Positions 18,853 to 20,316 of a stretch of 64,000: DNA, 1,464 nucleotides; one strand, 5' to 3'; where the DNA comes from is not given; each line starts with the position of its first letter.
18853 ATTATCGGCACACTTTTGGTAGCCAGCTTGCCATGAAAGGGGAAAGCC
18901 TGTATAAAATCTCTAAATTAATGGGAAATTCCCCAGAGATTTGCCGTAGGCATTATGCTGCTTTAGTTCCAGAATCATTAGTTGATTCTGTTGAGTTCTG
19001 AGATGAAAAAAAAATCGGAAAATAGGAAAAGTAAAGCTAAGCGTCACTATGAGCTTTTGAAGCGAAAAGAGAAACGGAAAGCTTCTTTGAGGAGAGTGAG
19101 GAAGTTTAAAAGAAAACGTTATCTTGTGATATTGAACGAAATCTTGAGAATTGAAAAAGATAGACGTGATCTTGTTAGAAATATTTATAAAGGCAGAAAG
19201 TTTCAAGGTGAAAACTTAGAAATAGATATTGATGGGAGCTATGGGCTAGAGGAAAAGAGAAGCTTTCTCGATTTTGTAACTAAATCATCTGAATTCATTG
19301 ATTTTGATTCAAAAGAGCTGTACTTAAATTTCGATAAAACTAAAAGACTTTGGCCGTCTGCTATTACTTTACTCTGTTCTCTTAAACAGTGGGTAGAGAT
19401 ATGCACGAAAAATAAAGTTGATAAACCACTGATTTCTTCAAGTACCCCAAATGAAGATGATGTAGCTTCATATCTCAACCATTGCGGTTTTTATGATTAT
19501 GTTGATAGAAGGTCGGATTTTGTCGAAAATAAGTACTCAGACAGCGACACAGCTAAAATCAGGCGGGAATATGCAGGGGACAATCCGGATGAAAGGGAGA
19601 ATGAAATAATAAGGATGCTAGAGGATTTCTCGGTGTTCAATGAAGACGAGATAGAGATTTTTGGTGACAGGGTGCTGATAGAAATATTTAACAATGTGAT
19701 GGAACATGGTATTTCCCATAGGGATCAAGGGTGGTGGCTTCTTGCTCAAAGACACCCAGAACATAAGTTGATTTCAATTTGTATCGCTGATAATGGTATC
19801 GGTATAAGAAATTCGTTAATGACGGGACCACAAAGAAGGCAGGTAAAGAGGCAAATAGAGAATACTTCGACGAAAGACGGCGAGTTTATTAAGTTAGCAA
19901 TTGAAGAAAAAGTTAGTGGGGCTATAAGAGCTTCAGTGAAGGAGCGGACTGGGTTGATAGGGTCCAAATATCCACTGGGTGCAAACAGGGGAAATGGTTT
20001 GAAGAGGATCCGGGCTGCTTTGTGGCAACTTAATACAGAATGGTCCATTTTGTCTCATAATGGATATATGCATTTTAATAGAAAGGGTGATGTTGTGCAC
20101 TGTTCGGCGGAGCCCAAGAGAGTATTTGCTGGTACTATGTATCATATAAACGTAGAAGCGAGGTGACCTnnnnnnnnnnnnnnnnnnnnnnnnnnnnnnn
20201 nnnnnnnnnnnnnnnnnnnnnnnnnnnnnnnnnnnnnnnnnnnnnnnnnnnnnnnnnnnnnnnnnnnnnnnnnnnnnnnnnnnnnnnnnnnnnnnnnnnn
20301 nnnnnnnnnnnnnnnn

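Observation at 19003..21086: Three-gene operon on a tRNA island: SpoIIAB-like GHKL ATPase, STAS-like protein and 2-TM coiled-coil protein; candidate partner-switch-type defence system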

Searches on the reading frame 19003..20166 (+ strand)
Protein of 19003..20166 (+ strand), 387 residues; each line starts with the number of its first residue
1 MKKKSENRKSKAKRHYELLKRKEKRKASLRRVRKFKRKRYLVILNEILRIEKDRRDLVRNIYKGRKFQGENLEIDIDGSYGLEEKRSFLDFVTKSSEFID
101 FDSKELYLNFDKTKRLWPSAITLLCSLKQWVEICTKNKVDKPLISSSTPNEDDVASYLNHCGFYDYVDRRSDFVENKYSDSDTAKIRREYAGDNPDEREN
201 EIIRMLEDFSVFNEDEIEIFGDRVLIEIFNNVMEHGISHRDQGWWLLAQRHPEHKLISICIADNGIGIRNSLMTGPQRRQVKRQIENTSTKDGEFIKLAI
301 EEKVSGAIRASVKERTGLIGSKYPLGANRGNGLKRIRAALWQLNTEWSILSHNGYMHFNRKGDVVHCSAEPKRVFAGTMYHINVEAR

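Call 4: search_protein_families(library=pfam, proteins=[window:19003-20166:+], max_evalue=1)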
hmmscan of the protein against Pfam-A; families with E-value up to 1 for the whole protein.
window:19003-20166:+ (387 aa): 2 families
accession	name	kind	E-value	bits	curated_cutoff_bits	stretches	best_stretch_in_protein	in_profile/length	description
PF02518.31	HATPase_c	-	0.019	15.8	26.4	1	223-278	8-62/111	Histidine kinase-, DNA gyrase B-, and HSP90-like ATPase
PF13581.12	HATPase_c_2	-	0.24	11.9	27.4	1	226-277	37-86/127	Histidine kinase-like ATPase domain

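Call 5: search_protein_families(library=padloc, proteins=[window:19003-20166:+], max_evalue=1)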
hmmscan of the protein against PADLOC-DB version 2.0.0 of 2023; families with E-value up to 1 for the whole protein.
window:19003-20166:+ (387 aa): 0 families

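Call 6: search_protein_families(library=ncbifam, proteins=[window:19003-20166:+], max_evalue=1)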
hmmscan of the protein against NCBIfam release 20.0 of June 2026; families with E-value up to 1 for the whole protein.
window:19003-20166:+ (387 aa): 6 families
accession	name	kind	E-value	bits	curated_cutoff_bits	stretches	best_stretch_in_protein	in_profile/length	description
NF041210.1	his_kin_PieS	equivalog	0.0065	15.5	850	1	210-300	349-440/474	two component system sensor histidine kinase PieS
NF041832.1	near_NosP_CTERM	subfamily_domain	0.018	14.1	400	1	224-313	120-208/370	NahK/ErcS family hybrid sensor histidine kinase/response regulator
NF046044.1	PnpS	equivalog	0.053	12.5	400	1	214-270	274-331/390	two-component system histidine kinase PnpS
NF045903.1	CuHisKinLciSLeg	equivalog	0.054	12.9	700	1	210-271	238-299/357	copper-responsive two-component system sensor histidine kinase LciS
NF007837.0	PRK10549.1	equivalog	0.059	12.1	603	1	214-279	341-407/466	envelope stress sensor histidine kinase BaeS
TIGR02966.1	phoR_proteo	equivalog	0.11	11.5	334.2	1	214-271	218-276/333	phosphate regulon sensor histidine kinase PhoR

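Call 8: find_homologous_proteins(query=window:19003-20166:+)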
Query window:19003-20166:+ (387 aa): 170 proteins with E <= 0.001 among 4041 candidates; the best 120 are listed.
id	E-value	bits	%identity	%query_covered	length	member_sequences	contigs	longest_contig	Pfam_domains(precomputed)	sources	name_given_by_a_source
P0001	3.5e-109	384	46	100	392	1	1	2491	-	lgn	-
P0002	3.2e-107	377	48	100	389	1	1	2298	-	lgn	-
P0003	1.0e-106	375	50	95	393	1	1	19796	-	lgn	-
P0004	1.9e-105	371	46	100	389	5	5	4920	-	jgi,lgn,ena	-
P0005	5.9e-102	360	47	100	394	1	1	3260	-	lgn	-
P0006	7.9e-102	359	46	97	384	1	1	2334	-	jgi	jgi:hypothetical protein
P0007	1.7e-101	358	45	99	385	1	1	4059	-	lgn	-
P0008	4.6e-101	357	46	99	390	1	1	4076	-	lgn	-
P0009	1.2e-100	355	48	88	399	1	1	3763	-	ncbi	-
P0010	3.4e-100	354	47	95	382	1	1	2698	-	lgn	-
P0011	8.4e-100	353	44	100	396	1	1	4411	-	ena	-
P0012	8.5e-100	353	46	98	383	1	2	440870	-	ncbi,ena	-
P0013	1.1e-99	352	44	100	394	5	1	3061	-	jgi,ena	-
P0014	1.9e-99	352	49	88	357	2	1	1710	-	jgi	-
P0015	2.1e-99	351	47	97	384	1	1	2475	-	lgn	-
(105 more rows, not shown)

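Call 10: find_related_loci(query=A1, collection=genome_contigs, flank=8000)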
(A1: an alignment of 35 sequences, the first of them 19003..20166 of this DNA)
Query A1 (387 aa) in genome_contigs; peptide patterns used: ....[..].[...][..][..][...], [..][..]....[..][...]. (x = any residue, [..] = any of these).
73 stretches matched a pattern; 18 encode a relative of the query (tblastn E <= 1e-3); 18 distinct loci.
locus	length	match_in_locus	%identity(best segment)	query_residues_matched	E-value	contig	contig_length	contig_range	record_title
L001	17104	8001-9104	46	9-387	1e-106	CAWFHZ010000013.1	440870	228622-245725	MAG: uncultured Ignavibacteria bacterium isolate MFD02416.bin.1.322 genome assembly, contig: contig_36744, whole genome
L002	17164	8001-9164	44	1-387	5e-103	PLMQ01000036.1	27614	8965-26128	MAG: Syntrophaceae bacterium isolate fen_1166 73.20120800_E2X.51_contig_5830, whole genome shotgun sequence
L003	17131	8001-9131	43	8-387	2e-98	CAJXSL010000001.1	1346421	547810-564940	MAG TPA_asm: uncultured Desulfobacteraceae bacterium isolate SRR6201696_bin.17_MetaBAT_v2.12.1_MAG genome assembly, cont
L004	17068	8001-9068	43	26-380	6e-97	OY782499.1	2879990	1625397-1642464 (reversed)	MAG: Candidatus Cloacimonadales bacterium isolate 75f626e2-485c-4b2b-9e06-a5cee39fa54d genome assembly, chromosome: 1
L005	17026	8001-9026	44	50-387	1e-92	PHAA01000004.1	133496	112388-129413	MAG: Firmicutes bacterium HGW-Firmicutes-15 bjp_ig2069_scaffold_105, whole genome shotgun sequence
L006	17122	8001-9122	41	2-387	1e-91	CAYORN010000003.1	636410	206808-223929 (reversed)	MAG TPA_asm: uncultured Alphaproteobacteria bacterium isolate SRP302447_co2_208 genome assembly, contig: NODE_24_length_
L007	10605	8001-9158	42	1-387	9e-92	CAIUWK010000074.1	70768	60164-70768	MAG: uncultured Geobacter sp. isolate E14_bin-1665 genome assembly, contig: bin-1665:074/113, whole genome shotgun seque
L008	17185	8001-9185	40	3-387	1e-90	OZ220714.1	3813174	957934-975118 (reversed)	MAG: Gammaproteobacteria bacterium isolate 1a8f7f40-8cb6-4f94-a6e0-ecd99667d799 genome assembly, chromosome: 1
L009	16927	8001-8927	47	1-313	3e-86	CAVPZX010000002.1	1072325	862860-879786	MAG: Nitrospirota bacterium isolate MFD03726.bin.1.73 genome assembly, contig: contig_49396, whole genome shotgun sequen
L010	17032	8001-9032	40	43-387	6e-85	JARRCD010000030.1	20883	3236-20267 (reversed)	MAG: Candidatus Cloacimonadota bacterium isolate DJKA110_ANT-KO_bin.50 scaffold_700, whole genome shotgun sequence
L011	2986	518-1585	40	34-387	4e-86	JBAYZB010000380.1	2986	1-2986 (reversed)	MAG: Gammaproteobacteria bacterium isolate SO_2017_CLC_44 scaffold_70086_c1_PH3_2017, whole genome shotgun sequence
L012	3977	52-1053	42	52-387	1e-84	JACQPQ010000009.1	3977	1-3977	MAG: Gammaproteobacteria bacterium isolate NC_groundwater_1311_Ag_S-0.2um_44_58 S_p2_S4_coassembly_k141_326897, whole ge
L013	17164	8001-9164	39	1-384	3e-84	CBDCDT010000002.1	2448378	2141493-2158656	MAG: Bacteriovoracaceae bacterium isolate ee061672-7c32-459d-b54b-8bd05c2749f9 genome assembly, contig: contig_2, whole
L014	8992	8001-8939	41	18-330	2e-68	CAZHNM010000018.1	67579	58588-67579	MAG TPA_asm: uncultured Brevinematales bacterium isolate binchicken_co3_610 genome assembly, contig: NODE_1114_length_67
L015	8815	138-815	43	161-387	6e-55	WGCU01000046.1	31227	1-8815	MAG: Spirochaetaceae bacterium isolate S145_15 k151_247998, whole genome shotgun sequence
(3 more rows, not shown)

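Call 14: search_solved_structures(query=A1, max_evalue=10, show_alignments=2)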
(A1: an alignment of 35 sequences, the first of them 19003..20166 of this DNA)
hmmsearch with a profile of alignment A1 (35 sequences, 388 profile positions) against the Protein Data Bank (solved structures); distinct sequences matched with E-value up to 10: 6.
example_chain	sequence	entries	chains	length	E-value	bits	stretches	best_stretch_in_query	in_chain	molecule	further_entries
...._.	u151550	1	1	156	0.051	15.6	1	18-95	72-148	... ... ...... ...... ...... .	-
8t0f_A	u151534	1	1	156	0.071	15.1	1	18-95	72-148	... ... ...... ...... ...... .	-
2d5v_A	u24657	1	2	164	0.12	14.4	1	18-94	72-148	Hepatocyte nuclear factor 6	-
1s7e_A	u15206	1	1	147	0.19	13.7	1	18-94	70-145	Hepatocyte nuclear factor 6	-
9s82_A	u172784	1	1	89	0.6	12.1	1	27-84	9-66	JUBO2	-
1xx6_A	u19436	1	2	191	1.3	10.9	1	171-238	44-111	Thymidine kinase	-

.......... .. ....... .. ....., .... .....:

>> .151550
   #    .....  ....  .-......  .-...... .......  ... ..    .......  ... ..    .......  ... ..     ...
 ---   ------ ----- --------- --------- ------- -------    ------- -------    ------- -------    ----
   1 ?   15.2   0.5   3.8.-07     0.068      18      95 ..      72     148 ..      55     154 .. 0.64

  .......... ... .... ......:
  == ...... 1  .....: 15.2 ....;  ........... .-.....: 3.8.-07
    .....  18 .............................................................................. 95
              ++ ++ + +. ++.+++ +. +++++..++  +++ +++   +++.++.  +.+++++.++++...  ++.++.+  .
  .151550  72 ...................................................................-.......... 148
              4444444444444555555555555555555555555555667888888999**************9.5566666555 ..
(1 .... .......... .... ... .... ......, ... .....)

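Call 27: predict_structure(alignment_id=A1)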
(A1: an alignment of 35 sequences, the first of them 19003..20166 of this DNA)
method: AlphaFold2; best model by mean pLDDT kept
length: 387 residues; sequences in the alignment: 35
mean_pLDDT: 92.7   pTM: 0.87
mean pLDDT of the five models: 92.7, 92.6, 90.3, 89.6, 88.9
residues with pLDDT >= 90: 314; 70-90: 66; 50-70: 7; < 50: 0
segments of 3 or more residues with pLDDT < 50: none
pLDDT, mean of each block of 10 residues (from residue 1): 71 92 94 92 92 94 89 96 94 96 96 97 96 89 94 94 94 84 94 86 97 98 96 89 94 96 97 94 96 97 90 79 75 94 98 98 97 97 97
secondary structure, 60 per line:
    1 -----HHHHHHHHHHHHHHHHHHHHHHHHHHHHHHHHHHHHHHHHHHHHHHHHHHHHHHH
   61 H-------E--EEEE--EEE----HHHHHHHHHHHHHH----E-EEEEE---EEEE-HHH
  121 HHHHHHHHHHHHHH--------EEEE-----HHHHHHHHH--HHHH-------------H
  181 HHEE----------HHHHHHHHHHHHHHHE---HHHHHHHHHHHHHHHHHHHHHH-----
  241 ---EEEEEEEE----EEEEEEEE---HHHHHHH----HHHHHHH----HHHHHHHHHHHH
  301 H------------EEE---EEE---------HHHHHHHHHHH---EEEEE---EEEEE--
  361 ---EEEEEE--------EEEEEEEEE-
elements in order: H6-61 E72-75 E78-80 H85-98 E105-109 E113-116 H118-134 E143-146 H152-160 H163-166 H195-209 H214-235 E244-251 E256-263 H267-273 H278-284 H289-301 E314-316 E320-322 H332-342 E346-350 E354-358 E364-369 E378-386

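Call 30: fold_search(model_id=the predicted structure, library=pdb)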
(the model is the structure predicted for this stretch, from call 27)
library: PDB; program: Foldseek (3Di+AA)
matches with E <= 10: 629; with E <= 0.001: 0
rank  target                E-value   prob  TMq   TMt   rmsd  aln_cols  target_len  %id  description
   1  9a68_B                1.5e-03  0.93  0.20  0.13  18.6       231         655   12  Integrative model of PARC-PARE by crosslinking MS and deep learning (released 2024-09-18)
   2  3sl2                  2.6e-03  1.00  0.20  0.48   8.2       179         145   18  ATP Forms a Stable Complex with the Essential Histidine Kinase WalK (YycG) Domain (released 2012-06-27)
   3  6xlf_B                2.9e-03  0.87  0.15  0.10   9.9       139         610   15  Full-length Hsc82 in complex with Aha1 in the presence of AMP-PNP (released 2021-06-30)
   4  5j5p_B                4.9e-03  0.96  0.22  0.22  10.0       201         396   14  AMP-PNP-stabilized ATPase domain of topoisomerase IV from Streptococcus pneumoniae, complex type I (released 2017-07-26)
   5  5j5p_A                4.9e-03  0.89  0.22  0.22  18.6       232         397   12  AMP-PNP-stabilized ATPase domain of topoisomerase IV from Streptococcus pneumoniae, complex type I (released 2017-07-26)
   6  5j5q_D                8.8e-03  0.87  0.16  0.16   8.1       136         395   13  AMP-PNP-stabilized ATPase domain of topoisomerase IV from Streptococcus pneumoniae, complex type II (released 2017-07-26)
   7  6xld_B                9.4e-03  0.72  0.16  0.11  10.1       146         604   16  Full-length Hsc82 in complex with Aha1 CTD in the presence of AMPPNP (released 2021-06-30)
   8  8bn6                  1.1e-02  0.75  0.18  0.30   9.1       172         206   13  Pseudomonas aeruginosa DNA gyrase B 24kDa ATPase subdomain complexed with EBL3021 (released 2023-03-29)
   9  8kgt                  1.3e-02  0.69  0.21  0.20   9.6       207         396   15  Structure of African swine fever virus topoisomerase II in complex with dsDNA (released 2024-04-03)
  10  6xlc_A                1.3e-02  0.54  0.14  0.10   9.9       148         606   16  Full-length Hsc82 bound to AMPPNP (released 2021-06-30)
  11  6zt3                  1.4e-02  0.82  0.19  0.19   9.3       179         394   14  N-terminal 47 kDa fragment of the Mycobacterium smegmatis DNA Gyrase B subunit complexed with ADPNP (released 2021-03-03)
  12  4prv                  1.6e-02  0.77  0.20  0.20   8.7       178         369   13  E. coli GyrB 43-kDa N-terminal fragment in complex with ADP (released 2014-09-24)
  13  4xs5_A                1.7e-02  0.80  0.14  0.37  10.2       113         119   12  Crystal structure of Sulfate transporter/antisigma-factor antagonist STAS from Dyadobacter fermentans DSM 18053 (released 2015-02-11)
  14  4kqv_B                1.7e-02  0.80  0.17  0.29   6.4       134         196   13  Topoisomerase iv atp binding domain of francisella tularensis in complex with a small molecule inhibitor (released 2014-01-15)
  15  4wub                  1.8e-02  0.47  0.17  0.17   9.4       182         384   13  N-terminal 43 kDa fragment of the E. coli DNA gyrase B subunit grown from 100 mM KCl condition (released 2015-04-08)
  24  4xs5_D                2.8e-02  0.96  0.17  0.45   4.9        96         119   17  Crystal structure of Sulfate transporter/antisigma-factor antagonist STAS from Dyadobacter fermentans DSM 18053 (released 2015-02-11)
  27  1l0o_A                3.4e-02  0.98  0.23  0.57   7.2       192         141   14  Crystal Structure of the Bacillus stearothermophilus Anti-Sigma Factor SpoIIAB with the Sporulation Sigma Factor Sigma (released 2002-04-03)
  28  4dgf_B                4.0e-02  0.98  0.19  0.50   5.8       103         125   16  Structure of SulP Transporter STAS Domain from Wolinella Succinogenes Refined to 1.6 Angstrom Resolution (released 2012-02-08)
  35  1h4x_A                5.1e-02  0.93  0.18  0.52   6.4       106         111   13  Structure of the Bacillus Cell Fate Determinant SpoIIAA in the Phosphorylated Form (released 2001-07-06)
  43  1th8_A                6.0e-02  0.90  0.20  0.51   7.8       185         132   12  Crystal Structures of the ADP and ATP bound forms of the Bacillus Anti-sigma factor SpoIIAB in complex with the Anti-a (released 2004-06-15)
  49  3oir_B                6.8e-02  0.98  0.20  0.53   5.3       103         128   14  Crystal structure of sulfate transporter family protein from Wolinella succinogenes (released 2010-09-08)
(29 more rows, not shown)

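Call 41: find_related_loci(query=A1, collection=metagenome_contigs, flank=7000)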
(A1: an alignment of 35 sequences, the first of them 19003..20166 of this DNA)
Query A1 (387 aa) in metagenome_contigs; peptide patterns used: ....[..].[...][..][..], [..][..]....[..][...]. (x = any residue, [..] = any of these).
213 stretches matched a pattern; 49 encode a relative of the query (tblastn E <= 1e-3); 49 distinct loci.
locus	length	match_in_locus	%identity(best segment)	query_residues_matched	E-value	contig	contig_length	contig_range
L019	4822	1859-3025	46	1-387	2e-111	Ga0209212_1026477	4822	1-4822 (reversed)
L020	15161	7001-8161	44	1-387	3e-107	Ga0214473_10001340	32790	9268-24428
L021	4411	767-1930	44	1-387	4e-106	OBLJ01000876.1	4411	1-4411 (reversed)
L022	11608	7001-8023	49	47-386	5e-105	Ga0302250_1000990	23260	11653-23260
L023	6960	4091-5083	49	54-387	8e-105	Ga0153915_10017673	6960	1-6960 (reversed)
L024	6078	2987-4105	46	19-386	6e-103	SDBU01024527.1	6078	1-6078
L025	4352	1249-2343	46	22-387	6e-102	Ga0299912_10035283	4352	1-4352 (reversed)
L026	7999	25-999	48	65-387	4e-101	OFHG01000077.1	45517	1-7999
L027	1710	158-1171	49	48-387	3e-107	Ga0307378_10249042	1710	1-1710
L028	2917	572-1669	45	23-387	1e-102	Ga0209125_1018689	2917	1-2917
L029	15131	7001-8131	43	8-387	2e-98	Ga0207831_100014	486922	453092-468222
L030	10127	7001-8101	41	2-383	3e-97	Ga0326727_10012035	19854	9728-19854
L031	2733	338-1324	46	54-387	1e-99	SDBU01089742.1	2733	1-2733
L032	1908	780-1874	43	19-386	6e-102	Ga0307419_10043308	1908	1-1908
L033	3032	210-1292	44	1-362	2e-96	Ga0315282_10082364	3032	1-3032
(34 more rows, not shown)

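Call 48: search_protein_families(library=pfam, alignment_id=A3, max_evalue=0.00001)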
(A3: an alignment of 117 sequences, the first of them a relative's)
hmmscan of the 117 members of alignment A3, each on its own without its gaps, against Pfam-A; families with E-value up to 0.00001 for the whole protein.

A. member 1, L001:4688-5422:- (245 aa): 1 family
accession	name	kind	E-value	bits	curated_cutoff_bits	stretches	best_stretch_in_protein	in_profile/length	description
PF14903.11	WG_beta_rep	-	4e-60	199.9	25.6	6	96-130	1-35/35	WG containing repeat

B. families by the number of members that match (of 117 scanned): 148 families (the first 25 are shown)
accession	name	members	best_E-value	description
PF00589.27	Phage_integrase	5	1.6e-44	Phage integrase family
PF04851.21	ResIII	5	1e-17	Type III restriction enzyme, res subunit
PF00270.35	DEAD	4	3.3e-45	DEAD/DEAH box helicase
PF00271.37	Helicase_C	3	3.7e-34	Helicase conserved C-terminal domain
PF02463.25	SMC_N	3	3.2e-11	RecF/RecN/SMC N terminal domain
PF00158.32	Sigma54_activat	2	5.1e-70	Sigma-54 interaction domain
PF18766.7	SWI2_SNF2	2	7.5e-27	SWI2/SNF2 ATPase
PF14532.12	Sigma54_activ_2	2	9.7e-24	Sigma-54 interaction domain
PF25601.1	AAA_lid_14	2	1.2e-22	AAA+ ATPase lid domain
PF00005.33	ABC_tran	2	8.1e-22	ABC transporter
PF13020.12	NOV_C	2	2.5e-18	Protein NO VEIN, C-terminal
PF00176.29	SNF2-rel_dom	2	4.6e-17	SNF2-related domain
PF13683.12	rve_3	2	5.6e-17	Integrase core domain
PF04313.20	HSDR_N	2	1e-16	Type I restriction enzyme R protein N terminus (HSDR_N)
PF02954.25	HTH_8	2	1.6e-15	Bacterial regulatory protein, Fis family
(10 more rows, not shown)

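Call 49: search_protein_families(library=padloc, alignment_id=A3, max_evalue=0.00001)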
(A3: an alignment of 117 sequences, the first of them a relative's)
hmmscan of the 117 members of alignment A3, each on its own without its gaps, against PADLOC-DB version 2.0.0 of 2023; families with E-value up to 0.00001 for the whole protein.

A. member 1, L001:4688-5422:- (245 aa): 0 families

B. families by the number of members that match (of 117 scanned): 270 families (the first 25 are shown)
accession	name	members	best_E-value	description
PDLC00659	HmaA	3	0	SNF2 helicase / DEAD-box helicase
PDLC02620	DrmD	3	1.5e-117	DrmD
PDLC02621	DrmD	3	8.7e-97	DrmD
PDLC02500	BrxHI|BrxHII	3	4.4e-96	BrxHI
PDLC02504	BrxHI|BrxHII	3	5.1e-96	BrxHII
PDLC04135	mad3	3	1.9e-93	mads_3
PDLC02623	DrmD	3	2e-61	DrmD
PDLC02619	DrmD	3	1.5e-54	DrmD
PDLC02864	DpdF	3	6.7e-20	DpdF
PDLC02861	DpdF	3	6.8e-18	DpdF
PDLC02707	PbeA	3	8.7e-12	PbeA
PDLC01770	Cas3g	3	6.6e-11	-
PDLC01252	Cas3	3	1e-09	CAS-I; effector_G3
PDLC02704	PbeA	3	2.1e-08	PbeA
PDLC01995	RtcR_PspF2--CARF_AAA_HTH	2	7.6e-111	-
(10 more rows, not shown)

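Call 59: search_dna_similar(query=window:19003-20166:+, collection=plasmids, mode=protein, max_rows=15)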
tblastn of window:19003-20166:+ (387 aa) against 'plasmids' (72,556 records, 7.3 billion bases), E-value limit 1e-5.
No match.

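Call 60: search_dna_similar(query=window:19003-20166:+, collection=phages, mode=protein, max_rows=15)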
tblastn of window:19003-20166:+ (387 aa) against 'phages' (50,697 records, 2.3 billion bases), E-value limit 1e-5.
No match.

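Call 77: list_cluster_members(proteins=[window:19003-20163:+, window:20170-20502:+, P0121, window:17874-18998:+])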
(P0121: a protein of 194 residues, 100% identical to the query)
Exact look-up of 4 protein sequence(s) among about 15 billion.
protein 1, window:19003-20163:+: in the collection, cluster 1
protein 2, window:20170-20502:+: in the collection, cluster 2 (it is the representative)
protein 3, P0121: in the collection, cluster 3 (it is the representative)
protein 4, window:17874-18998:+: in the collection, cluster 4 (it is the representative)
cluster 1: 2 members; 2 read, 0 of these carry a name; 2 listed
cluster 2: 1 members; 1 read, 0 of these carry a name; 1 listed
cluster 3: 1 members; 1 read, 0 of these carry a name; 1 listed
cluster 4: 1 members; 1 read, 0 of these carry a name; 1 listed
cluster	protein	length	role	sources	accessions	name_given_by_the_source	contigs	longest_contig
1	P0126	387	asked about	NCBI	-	-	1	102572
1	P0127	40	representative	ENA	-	-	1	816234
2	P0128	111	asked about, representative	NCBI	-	-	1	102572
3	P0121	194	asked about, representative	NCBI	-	-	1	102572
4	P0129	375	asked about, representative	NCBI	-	-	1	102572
